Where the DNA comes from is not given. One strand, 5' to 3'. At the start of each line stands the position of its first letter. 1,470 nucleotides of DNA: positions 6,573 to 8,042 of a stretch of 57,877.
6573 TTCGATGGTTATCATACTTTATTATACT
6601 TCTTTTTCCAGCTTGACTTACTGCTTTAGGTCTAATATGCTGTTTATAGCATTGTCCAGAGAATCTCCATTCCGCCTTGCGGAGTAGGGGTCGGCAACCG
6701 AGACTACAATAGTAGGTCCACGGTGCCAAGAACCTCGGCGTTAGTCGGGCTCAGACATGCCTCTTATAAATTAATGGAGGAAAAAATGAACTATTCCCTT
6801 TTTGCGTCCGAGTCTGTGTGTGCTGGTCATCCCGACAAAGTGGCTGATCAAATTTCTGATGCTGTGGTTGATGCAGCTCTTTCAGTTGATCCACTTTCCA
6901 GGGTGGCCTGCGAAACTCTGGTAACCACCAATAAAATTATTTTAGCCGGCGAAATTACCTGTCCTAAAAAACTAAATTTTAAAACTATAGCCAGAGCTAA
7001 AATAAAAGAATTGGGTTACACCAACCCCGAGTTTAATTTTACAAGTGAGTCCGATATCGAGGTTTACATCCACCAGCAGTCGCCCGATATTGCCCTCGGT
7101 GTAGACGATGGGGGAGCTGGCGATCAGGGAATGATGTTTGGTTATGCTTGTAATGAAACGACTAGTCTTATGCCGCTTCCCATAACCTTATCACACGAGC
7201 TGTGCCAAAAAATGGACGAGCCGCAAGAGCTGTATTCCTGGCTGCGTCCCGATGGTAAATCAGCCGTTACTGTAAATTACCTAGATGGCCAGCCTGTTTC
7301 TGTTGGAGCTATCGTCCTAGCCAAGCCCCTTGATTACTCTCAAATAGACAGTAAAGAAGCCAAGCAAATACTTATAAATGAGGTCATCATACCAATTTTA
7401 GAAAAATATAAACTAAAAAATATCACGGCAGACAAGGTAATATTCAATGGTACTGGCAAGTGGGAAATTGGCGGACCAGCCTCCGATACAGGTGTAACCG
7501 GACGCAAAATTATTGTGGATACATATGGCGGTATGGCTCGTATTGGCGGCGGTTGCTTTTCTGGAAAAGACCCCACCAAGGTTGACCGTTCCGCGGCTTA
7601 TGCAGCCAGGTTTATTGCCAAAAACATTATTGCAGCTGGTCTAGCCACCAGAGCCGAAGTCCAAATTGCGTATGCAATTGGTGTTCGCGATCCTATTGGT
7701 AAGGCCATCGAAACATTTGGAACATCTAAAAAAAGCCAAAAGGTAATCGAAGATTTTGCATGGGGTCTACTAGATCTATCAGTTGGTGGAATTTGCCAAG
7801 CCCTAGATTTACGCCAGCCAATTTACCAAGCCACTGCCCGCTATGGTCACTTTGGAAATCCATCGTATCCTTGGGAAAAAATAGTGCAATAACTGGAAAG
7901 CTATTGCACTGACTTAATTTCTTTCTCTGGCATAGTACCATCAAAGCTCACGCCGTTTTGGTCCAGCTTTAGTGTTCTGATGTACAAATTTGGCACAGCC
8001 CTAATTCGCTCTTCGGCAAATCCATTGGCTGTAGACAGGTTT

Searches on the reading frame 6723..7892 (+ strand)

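Call 55: search_protein_families(library=pfam, proteins=[window:6723-7892:+], max_evalue=0.0001)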
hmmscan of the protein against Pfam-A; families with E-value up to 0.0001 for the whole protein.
window:6723-7892:+ (389 aa): 3 families
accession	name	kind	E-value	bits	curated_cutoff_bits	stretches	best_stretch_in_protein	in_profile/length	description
PF02773.21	S-AdoMet_synt_C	-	3.2e-59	199.2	25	1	249-386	1-138/138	S-adenosylmethionine synthetase, C-terminal domain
PF00438.25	S-AdoMet_synt_N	-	3.6e-34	117.7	33.1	1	26-121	3-99/99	S-adenosylmethionine synthetase, N-terminal domain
PF02772.21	S-AdoMet_synt_M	-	9.1e-31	106.9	29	1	130-246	2-119/120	S-adenosylmethionine synthetase, central domain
